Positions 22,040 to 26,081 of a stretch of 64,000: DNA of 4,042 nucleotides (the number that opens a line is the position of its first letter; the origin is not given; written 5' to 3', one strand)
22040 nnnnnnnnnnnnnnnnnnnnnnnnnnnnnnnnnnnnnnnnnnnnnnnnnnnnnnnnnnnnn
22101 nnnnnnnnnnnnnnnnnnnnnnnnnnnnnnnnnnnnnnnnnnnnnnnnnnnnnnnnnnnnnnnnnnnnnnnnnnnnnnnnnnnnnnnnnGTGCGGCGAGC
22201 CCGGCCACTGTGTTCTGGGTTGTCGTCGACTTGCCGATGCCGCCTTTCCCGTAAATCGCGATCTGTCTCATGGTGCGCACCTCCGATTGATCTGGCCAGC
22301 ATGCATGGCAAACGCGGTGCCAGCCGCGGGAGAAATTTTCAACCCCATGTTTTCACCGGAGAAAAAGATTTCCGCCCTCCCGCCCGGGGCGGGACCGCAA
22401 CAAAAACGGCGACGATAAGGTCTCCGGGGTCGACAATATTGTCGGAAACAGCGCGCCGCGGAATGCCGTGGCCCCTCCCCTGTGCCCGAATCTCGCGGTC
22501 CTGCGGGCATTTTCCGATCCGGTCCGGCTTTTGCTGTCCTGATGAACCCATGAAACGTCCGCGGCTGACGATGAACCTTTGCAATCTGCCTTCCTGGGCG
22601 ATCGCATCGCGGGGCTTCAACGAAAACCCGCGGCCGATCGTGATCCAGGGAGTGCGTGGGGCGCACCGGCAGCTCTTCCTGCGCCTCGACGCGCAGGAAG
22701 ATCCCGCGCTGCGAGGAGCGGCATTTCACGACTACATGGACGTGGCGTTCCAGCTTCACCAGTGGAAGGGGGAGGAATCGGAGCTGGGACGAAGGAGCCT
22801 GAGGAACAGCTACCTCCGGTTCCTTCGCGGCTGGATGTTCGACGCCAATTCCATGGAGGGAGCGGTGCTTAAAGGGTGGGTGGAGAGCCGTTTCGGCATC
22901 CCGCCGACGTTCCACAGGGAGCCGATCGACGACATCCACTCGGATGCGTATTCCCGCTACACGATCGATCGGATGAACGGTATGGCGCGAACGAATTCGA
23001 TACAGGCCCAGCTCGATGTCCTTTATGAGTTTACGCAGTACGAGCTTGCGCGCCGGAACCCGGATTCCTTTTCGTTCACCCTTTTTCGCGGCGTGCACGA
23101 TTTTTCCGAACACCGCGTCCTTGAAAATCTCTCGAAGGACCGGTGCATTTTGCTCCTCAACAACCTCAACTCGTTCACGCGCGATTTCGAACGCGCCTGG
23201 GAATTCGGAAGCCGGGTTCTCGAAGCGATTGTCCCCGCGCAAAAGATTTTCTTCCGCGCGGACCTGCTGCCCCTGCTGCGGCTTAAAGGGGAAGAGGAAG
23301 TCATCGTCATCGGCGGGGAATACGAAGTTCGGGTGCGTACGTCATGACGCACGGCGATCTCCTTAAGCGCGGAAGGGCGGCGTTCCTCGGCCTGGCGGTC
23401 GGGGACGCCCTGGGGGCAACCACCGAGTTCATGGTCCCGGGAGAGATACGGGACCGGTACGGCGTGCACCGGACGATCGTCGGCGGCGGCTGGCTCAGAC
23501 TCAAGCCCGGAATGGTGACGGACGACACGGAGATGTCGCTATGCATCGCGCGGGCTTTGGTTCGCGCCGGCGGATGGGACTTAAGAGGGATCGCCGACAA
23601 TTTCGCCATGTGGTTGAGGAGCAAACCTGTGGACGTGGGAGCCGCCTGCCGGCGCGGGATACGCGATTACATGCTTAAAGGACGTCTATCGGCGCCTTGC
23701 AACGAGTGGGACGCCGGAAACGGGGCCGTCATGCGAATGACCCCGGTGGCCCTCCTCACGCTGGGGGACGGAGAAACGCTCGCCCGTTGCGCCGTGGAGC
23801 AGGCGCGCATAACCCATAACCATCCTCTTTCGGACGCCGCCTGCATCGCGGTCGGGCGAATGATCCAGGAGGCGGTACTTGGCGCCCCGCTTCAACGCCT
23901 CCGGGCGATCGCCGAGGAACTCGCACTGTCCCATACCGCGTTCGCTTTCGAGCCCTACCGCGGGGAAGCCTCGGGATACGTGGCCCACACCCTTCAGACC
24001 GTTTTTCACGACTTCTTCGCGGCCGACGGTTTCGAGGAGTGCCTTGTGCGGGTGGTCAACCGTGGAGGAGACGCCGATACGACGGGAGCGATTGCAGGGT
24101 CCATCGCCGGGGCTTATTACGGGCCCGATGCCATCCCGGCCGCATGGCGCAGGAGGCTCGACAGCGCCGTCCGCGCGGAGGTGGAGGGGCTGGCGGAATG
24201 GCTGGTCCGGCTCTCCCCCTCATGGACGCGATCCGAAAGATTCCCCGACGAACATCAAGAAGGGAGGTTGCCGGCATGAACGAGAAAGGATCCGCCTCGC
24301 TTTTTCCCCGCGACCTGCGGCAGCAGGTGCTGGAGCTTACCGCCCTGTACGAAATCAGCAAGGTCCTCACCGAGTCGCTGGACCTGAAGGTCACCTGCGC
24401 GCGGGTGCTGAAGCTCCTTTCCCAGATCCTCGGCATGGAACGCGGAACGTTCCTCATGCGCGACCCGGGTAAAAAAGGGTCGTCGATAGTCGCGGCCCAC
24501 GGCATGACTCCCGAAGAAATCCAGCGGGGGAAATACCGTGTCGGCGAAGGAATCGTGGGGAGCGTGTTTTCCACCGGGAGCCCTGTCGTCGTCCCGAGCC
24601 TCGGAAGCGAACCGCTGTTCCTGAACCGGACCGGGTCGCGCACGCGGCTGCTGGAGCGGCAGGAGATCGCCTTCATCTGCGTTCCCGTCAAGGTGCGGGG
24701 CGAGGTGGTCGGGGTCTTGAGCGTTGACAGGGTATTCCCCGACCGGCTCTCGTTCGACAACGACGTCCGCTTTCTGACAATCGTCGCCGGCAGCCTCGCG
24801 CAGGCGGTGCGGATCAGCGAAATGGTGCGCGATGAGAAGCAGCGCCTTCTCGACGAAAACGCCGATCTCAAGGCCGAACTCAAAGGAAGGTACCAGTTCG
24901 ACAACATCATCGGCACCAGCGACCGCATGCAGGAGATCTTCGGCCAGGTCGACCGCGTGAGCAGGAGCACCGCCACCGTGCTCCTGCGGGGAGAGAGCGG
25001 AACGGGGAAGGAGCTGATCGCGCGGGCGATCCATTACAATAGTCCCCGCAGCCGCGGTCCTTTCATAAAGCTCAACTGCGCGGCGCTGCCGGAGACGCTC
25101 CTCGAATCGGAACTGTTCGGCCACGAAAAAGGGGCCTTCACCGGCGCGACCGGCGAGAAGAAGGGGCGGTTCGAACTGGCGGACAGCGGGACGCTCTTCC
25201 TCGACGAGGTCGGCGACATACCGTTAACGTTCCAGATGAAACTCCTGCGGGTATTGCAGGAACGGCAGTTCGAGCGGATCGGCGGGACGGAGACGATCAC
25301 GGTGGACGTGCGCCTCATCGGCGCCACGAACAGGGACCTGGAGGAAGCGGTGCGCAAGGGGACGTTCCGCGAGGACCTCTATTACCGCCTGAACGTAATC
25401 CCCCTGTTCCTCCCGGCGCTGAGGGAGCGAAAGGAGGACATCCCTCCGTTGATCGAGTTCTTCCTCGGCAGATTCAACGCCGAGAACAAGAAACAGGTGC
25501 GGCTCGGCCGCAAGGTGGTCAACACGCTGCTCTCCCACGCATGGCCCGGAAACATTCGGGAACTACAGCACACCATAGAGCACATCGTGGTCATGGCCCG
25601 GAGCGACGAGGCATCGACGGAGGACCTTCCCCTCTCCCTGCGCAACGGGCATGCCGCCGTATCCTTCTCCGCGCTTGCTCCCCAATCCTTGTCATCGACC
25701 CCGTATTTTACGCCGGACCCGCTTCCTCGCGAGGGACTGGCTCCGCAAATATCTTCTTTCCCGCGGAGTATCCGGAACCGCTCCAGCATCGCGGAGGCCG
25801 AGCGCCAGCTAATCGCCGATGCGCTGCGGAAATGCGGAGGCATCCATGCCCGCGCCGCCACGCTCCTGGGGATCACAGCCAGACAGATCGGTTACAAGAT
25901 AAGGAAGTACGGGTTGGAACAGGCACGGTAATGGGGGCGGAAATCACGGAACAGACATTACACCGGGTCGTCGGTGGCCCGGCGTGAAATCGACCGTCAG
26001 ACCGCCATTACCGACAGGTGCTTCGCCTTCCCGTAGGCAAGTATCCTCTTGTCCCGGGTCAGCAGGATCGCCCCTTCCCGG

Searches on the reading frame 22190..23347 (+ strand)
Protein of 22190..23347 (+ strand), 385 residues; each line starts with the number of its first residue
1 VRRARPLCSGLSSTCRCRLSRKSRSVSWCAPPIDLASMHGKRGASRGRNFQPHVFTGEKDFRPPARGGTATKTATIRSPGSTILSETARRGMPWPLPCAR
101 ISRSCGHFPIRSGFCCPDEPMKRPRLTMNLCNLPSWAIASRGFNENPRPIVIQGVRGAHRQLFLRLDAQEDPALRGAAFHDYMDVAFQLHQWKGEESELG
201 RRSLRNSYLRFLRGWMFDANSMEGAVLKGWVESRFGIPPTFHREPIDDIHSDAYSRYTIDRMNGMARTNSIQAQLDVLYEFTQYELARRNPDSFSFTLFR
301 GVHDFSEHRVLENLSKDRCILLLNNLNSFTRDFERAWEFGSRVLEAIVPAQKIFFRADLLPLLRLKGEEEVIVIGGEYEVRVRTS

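Call 15: search_protein_families(library=pfam, proteins=[window:22190-23347:+], max_evalue=0.001)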
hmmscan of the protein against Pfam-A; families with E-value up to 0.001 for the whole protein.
window:22190-23347:+ (385 aa): 1 family
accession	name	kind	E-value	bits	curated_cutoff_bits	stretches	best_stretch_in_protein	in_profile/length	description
PF07357.16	DRAT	-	5.2e-106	354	25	1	128-382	1-256/256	Dinitrogenase reductase ADP-ribosyltransferase (DRAT)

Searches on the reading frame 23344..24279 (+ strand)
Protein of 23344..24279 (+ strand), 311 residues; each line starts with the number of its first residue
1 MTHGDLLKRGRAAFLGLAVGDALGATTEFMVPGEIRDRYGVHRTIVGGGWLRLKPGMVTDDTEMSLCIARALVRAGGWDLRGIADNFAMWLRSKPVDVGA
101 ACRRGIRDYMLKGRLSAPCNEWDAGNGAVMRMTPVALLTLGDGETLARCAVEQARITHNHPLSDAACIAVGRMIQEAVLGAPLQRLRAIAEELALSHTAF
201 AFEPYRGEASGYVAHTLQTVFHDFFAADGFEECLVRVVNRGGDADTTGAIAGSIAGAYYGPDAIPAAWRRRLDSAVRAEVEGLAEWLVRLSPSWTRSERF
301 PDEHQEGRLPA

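Call 15: search_protein_families(library=pfam, proteins=[window:23344-24279:+], max_evalue=0.001)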
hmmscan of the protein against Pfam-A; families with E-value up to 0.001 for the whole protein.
window:23344-24279:+ (311 aa): 1 family
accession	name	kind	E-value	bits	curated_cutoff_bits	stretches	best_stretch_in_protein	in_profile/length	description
PF03747.19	ADP_ribosyl_GH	-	6.4e-70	236.5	26.2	1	12-266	1-286/287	ADP-ribosylglycohydrolase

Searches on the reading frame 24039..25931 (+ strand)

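Call 15: search_protein_families(library=pfam, proteins=[window:24039-25931:+], max_evalue=0.001)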
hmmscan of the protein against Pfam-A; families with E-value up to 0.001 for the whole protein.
window:24039-25931:+ (630 aa): 9 families
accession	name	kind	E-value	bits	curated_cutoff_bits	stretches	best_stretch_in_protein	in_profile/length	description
PF00158.32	Sigma54_activat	-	2.9e-75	252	20.2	1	290-456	1-167/168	Sigma-54 interaction domain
PF25601.1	AAA_lid_14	-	3.2e-24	85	27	1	462-539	1-79/87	AAA+ ATPase lid domain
PF01590.32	GAF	-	3.1e-18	67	22.4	1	115-257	1-133/133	GAF domain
PF14532.12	Sigma54_activ_2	-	1.2e-17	64.9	25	1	291-461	1-138/138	Sigma-54 interaction domain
PF13185.12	GAF_2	-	1.9e-16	60.9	28.6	1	114-257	2-135/136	GAF domain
PF02954.25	HTH_8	-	1.7e-11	44.1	22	1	584-624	2-42/42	Bacterial regulatory protein, Fis family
PF13492.12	GAF_3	-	2e-06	28.6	27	1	116-257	2-127/129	GAF domain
PF07728.20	AAA_5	-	1.3e-05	25.6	22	1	314-432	2-123/139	AAA domain (dynein-related subfamily)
PF00004.35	AAA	-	0.0009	20.1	21.2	0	314-445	1-125/131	ATPase family associated with various cellular activities (AAA)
